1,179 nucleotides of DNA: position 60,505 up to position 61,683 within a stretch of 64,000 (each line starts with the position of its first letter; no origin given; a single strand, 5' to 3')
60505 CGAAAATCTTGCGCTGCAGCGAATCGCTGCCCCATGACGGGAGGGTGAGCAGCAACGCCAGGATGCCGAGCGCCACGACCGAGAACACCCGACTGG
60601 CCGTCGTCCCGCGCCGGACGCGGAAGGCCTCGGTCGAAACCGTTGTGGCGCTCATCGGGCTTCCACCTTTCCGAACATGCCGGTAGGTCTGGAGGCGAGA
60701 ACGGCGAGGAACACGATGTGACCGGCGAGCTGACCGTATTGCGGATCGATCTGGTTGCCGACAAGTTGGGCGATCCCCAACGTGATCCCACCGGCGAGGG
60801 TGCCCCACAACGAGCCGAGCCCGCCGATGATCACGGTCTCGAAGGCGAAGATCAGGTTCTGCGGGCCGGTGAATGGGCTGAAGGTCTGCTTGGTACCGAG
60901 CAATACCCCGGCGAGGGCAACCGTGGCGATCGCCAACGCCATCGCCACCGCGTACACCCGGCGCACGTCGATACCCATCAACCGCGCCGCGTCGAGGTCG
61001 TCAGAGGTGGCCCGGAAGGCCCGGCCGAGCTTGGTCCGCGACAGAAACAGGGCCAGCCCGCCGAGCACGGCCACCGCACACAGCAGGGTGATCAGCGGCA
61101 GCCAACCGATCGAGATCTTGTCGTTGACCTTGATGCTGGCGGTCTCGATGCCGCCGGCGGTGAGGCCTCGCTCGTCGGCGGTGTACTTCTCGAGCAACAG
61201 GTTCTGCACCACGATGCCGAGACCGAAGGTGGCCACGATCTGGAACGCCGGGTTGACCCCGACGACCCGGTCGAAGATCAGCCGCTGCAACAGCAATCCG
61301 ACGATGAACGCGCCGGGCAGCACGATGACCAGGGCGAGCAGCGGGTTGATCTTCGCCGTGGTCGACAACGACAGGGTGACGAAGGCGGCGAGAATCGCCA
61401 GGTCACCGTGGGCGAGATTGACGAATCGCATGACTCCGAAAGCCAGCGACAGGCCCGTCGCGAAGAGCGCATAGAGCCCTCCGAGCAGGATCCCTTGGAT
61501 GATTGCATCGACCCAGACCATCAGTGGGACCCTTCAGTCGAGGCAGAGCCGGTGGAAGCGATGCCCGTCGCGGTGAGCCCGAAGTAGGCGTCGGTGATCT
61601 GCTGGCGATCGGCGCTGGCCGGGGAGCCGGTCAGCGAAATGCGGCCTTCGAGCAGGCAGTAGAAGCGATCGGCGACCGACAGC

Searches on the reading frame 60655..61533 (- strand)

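Call 46: search_protein_families(library=pfam, proteins=[window:60655-61533:-], max_evalue=0.0001)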
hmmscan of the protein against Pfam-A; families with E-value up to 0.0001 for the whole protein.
window:60655-61533:- (293 aa): 1 family
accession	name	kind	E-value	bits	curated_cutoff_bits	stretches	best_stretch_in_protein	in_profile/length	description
PF02653.21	BPD_transp_2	-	4.7e-33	114.9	26.8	1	11-277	2-267/269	Branched-chain amino acid transport system / permease component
